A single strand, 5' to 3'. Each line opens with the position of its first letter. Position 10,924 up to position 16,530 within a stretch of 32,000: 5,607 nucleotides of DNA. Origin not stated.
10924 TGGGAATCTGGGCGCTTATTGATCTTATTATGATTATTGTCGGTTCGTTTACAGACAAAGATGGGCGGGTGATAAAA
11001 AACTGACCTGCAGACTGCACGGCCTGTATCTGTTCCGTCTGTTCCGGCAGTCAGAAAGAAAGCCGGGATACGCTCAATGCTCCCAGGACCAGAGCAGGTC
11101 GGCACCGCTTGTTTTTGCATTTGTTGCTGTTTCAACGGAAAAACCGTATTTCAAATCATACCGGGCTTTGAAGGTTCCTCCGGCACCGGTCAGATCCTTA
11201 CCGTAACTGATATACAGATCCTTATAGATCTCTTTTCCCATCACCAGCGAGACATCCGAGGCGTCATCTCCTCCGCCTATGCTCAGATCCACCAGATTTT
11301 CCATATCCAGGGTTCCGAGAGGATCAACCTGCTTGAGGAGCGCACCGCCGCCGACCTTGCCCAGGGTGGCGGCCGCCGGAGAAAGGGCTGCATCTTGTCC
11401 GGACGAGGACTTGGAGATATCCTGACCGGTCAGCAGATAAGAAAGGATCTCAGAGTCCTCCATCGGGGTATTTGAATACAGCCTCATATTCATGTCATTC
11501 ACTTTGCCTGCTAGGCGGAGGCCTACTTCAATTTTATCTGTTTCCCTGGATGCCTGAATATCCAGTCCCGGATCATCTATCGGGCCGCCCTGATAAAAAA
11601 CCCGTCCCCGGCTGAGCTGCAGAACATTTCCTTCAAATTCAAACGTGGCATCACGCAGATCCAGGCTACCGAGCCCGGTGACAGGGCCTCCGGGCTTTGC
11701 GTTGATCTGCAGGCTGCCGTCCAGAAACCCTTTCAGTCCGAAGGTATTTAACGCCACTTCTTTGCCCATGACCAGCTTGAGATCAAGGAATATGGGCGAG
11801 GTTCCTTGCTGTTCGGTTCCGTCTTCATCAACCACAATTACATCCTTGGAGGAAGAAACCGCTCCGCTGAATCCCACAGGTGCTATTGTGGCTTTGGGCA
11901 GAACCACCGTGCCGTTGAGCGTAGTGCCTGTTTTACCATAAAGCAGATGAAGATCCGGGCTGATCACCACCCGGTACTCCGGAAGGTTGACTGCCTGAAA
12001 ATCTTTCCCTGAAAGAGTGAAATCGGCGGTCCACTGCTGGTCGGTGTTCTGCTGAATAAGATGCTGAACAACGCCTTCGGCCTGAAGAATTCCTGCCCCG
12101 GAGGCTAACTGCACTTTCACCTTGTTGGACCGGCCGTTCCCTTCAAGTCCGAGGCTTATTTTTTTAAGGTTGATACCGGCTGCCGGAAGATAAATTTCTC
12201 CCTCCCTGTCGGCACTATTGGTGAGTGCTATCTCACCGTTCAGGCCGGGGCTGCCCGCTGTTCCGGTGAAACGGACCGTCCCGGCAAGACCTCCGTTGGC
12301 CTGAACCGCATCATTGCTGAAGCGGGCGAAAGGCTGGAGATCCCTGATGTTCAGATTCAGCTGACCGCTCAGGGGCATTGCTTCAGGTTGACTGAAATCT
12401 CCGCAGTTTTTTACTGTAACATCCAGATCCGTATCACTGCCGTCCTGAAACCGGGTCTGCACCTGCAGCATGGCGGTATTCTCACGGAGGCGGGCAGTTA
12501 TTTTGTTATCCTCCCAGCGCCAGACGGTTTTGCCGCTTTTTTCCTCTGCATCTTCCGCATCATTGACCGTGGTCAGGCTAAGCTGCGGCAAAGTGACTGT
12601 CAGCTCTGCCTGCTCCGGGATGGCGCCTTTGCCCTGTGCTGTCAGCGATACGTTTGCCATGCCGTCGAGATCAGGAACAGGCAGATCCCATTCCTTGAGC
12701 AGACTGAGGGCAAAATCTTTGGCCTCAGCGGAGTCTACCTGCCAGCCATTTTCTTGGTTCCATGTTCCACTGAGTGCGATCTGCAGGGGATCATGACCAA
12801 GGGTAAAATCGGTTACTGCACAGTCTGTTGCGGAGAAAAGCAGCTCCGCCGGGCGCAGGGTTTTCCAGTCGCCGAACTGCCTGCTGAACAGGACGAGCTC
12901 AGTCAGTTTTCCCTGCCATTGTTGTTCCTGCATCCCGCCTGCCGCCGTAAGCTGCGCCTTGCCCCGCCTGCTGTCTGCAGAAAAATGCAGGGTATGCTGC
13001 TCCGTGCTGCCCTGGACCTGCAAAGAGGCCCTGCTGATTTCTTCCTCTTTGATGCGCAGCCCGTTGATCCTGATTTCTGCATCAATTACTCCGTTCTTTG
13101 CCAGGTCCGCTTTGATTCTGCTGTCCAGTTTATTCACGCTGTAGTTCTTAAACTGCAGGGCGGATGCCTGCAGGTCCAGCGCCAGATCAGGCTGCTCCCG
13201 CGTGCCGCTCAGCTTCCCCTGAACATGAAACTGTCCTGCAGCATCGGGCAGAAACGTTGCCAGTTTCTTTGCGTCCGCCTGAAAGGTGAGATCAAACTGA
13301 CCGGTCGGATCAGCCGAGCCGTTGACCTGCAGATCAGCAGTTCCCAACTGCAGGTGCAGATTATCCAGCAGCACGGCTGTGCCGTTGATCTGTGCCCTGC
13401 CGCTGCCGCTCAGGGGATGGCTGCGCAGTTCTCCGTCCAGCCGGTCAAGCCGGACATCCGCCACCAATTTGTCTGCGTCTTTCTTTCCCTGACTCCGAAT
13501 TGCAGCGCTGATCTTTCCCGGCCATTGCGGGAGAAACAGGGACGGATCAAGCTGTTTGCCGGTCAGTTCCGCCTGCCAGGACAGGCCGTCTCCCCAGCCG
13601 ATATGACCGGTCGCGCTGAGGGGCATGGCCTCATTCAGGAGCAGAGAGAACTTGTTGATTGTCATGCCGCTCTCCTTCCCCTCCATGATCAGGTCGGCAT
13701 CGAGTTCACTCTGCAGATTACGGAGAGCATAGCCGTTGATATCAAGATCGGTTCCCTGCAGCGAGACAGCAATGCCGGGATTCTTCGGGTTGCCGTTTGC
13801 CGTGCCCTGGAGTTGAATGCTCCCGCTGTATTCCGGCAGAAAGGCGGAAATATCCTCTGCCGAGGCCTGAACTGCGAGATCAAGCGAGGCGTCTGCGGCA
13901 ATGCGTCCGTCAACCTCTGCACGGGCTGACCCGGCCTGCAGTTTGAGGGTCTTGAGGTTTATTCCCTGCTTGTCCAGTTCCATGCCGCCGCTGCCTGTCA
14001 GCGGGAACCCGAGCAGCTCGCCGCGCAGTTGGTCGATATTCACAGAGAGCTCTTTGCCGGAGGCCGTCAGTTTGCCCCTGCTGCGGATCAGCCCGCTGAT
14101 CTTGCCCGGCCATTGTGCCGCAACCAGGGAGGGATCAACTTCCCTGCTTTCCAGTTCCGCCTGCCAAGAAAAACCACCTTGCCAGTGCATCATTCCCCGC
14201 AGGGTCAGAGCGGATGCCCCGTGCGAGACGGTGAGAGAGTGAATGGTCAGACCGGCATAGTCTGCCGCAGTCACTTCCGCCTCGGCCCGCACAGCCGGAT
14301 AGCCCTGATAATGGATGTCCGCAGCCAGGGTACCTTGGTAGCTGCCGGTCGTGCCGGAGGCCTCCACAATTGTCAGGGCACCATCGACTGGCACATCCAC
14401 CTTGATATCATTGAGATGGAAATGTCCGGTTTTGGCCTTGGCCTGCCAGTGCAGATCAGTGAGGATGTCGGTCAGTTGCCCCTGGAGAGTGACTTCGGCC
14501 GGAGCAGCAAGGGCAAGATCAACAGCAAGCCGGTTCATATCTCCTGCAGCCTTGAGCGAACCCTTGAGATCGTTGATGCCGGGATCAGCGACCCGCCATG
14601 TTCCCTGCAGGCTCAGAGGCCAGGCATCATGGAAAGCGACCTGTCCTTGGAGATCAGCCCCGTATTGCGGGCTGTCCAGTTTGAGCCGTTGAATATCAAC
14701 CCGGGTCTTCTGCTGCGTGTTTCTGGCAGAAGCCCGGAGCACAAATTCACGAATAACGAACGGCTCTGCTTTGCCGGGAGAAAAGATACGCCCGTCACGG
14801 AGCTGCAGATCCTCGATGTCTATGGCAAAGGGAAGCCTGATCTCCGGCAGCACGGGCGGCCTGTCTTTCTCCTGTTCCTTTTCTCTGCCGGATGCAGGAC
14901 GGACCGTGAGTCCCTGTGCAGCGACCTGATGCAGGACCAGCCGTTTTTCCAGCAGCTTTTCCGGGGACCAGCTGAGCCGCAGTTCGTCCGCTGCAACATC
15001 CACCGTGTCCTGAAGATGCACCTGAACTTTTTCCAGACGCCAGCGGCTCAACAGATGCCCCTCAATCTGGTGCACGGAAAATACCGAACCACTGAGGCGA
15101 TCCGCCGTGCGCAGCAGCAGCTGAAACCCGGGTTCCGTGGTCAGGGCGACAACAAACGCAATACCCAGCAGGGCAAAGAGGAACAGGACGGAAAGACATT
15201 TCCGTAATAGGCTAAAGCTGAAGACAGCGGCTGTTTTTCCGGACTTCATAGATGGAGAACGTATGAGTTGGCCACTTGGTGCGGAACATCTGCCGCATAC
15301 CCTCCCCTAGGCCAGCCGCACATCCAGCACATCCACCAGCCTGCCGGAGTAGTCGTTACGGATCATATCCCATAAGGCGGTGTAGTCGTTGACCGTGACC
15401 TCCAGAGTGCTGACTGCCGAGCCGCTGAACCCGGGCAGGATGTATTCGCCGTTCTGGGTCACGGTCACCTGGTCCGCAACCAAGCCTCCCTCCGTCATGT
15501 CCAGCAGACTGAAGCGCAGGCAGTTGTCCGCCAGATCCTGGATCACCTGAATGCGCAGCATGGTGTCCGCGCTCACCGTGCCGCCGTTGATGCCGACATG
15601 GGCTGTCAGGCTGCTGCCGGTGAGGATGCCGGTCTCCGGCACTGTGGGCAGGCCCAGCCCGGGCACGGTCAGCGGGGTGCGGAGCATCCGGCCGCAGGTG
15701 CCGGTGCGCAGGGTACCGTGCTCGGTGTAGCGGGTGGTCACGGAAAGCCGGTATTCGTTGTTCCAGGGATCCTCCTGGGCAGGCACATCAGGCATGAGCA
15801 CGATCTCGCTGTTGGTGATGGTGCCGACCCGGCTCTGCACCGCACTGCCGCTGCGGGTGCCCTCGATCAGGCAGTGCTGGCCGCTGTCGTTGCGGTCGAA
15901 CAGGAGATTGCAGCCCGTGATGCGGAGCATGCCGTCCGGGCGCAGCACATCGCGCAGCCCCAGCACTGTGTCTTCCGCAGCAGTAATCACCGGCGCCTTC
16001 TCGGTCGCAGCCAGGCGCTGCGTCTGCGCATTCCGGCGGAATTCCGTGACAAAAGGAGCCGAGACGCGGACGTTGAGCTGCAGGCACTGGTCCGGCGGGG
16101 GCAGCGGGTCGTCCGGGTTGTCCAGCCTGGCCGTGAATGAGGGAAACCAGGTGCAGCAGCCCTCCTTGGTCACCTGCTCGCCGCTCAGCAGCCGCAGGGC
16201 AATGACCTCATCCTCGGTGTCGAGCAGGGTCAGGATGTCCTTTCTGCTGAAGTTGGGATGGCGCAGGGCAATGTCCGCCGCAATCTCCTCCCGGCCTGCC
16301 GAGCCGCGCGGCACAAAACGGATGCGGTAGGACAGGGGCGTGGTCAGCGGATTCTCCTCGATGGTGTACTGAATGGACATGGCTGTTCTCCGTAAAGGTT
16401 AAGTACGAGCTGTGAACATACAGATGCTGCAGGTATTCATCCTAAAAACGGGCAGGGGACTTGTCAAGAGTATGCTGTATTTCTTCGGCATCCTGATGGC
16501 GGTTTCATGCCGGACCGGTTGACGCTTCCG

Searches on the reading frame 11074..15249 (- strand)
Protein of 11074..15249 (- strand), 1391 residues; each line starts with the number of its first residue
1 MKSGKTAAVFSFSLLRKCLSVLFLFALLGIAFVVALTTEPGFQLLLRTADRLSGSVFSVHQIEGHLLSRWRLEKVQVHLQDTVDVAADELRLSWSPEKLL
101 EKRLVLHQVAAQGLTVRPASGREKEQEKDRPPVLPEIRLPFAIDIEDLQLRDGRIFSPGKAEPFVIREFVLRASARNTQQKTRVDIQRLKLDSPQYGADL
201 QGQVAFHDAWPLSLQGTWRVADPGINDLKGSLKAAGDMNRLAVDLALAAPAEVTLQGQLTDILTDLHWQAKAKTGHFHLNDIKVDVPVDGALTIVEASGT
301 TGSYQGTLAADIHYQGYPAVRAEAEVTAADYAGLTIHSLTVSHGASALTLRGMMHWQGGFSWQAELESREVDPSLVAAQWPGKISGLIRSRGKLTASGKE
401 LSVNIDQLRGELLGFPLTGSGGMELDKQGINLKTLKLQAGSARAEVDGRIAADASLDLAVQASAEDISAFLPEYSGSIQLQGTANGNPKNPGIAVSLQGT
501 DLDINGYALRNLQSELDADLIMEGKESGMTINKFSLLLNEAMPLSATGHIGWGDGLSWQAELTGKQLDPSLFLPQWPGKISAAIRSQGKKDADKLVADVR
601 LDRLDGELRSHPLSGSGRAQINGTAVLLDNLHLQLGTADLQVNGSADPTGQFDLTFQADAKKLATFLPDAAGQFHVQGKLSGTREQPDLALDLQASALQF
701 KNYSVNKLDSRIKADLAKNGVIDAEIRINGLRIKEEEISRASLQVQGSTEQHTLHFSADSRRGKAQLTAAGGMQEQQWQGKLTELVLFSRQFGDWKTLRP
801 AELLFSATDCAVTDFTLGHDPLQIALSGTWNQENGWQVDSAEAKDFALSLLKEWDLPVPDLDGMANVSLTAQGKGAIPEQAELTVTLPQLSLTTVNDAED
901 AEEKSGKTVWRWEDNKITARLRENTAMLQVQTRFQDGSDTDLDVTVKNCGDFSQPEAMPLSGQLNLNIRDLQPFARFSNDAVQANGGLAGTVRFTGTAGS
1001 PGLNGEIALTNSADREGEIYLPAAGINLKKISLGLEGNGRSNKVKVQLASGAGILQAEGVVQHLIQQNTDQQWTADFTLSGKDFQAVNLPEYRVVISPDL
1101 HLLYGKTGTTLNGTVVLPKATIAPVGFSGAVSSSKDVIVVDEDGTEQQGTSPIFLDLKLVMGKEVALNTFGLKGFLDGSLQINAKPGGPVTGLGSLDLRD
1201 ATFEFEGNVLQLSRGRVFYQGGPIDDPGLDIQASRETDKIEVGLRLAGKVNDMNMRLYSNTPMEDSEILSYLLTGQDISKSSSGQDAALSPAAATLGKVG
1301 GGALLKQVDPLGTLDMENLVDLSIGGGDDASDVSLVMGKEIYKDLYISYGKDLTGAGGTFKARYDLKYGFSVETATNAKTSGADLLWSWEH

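Call 9: search_protein_families(library=ncbifam, proteins=[window:11074-15249:-], max_evalue=0.01)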
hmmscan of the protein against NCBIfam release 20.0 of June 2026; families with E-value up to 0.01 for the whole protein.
window:11074-15249:- (1391 aa): 2 families
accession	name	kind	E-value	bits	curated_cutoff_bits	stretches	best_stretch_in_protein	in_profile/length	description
NF047952.2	ATportTamB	equivalog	1.6e-169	566.2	825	3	516-1390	381-1239/1240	autotransporter assembly complex protein TamB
TIGR04411.1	T2SS_GspN_Lepto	equivalog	3.3e-05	23.5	50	0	141-208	164-227/280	type II secretion system protein GspN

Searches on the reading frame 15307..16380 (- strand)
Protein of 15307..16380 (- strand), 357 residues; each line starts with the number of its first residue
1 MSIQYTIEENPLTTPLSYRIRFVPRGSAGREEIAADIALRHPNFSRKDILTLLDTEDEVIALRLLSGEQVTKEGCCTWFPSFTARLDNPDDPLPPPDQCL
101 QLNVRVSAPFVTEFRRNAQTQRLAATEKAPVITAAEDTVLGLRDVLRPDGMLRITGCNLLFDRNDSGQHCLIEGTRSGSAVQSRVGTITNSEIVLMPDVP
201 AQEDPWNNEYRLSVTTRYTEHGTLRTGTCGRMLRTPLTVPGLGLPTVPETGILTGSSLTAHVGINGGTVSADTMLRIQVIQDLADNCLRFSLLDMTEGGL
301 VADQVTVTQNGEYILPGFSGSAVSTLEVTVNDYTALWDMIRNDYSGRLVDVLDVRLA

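Call 4: search_protein_families(library=pfam, proteins=[window:15307-16380:-], max_evalue=0.01)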
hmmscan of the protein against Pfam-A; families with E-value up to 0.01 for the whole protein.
window:15307-16380:- (357 aa): 1 family
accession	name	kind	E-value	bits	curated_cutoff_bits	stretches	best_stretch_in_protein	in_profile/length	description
PF14734.12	DUF4469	-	0.00093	19.5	22.6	1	132-223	1-92/101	Domain of unknown function (DUF4469) with IG-like fold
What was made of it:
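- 15307..16380 (-): HU-like DNA-binding/DUF4469 protein, 357 aa. It is the most constant neighbour of TPR1-type genes and has a promoter-like site of its own at 16467-16439. It gives a weak DUF4469 hit (call 4).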

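Call 8: search_protein_families(library=padloc, proteins=[window:15307-16380:-], max_evalue=0.01)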
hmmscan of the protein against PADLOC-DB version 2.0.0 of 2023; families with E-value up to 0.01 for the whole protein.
window:15307-16380:- (357 aa): 0 families

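Call 9: search_protein_families(library=ncbifam, proteins=[window:15307-16380:-], max_evalue=0.01)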
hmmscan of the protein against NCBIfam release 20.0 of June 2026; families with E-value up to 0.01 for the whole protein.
window:15307-16380:- (357 aa): 0 families

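Call 31: find_encoding_contigs(protein=window:15307-16380:-, flank=10000, max_places=6)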
Protein window:15307-16380:- (357 aa): 2 contigs read that carry it; 2 places shown.
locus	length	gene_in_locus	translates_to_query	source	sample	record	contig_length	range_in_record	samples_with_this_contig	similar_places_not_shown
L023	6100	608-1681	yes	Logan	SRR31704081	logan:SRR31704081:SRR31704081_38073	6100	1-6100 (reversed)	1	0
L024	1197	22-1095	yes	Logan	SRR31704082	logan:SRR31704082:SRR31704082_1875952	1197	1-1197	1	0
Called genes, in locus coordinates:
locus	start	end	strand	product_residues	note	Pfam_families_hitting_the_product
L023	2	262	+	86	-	?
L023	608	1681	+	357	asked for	-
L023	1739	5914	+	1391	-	PF27051:TamB_N, PF04357:TamB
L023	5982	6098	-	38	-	?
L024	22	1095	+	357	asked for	-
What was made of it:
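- Short-read assemblies of the same samples break at the TPR1 repeats (call 31).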

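Call 59: search_solved_structures(query=window:15307-16380:-, max_evalue=1)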
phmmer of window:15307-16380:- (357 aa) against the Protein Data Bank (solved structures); distinct sequences matched with E-value up to 1: 0.
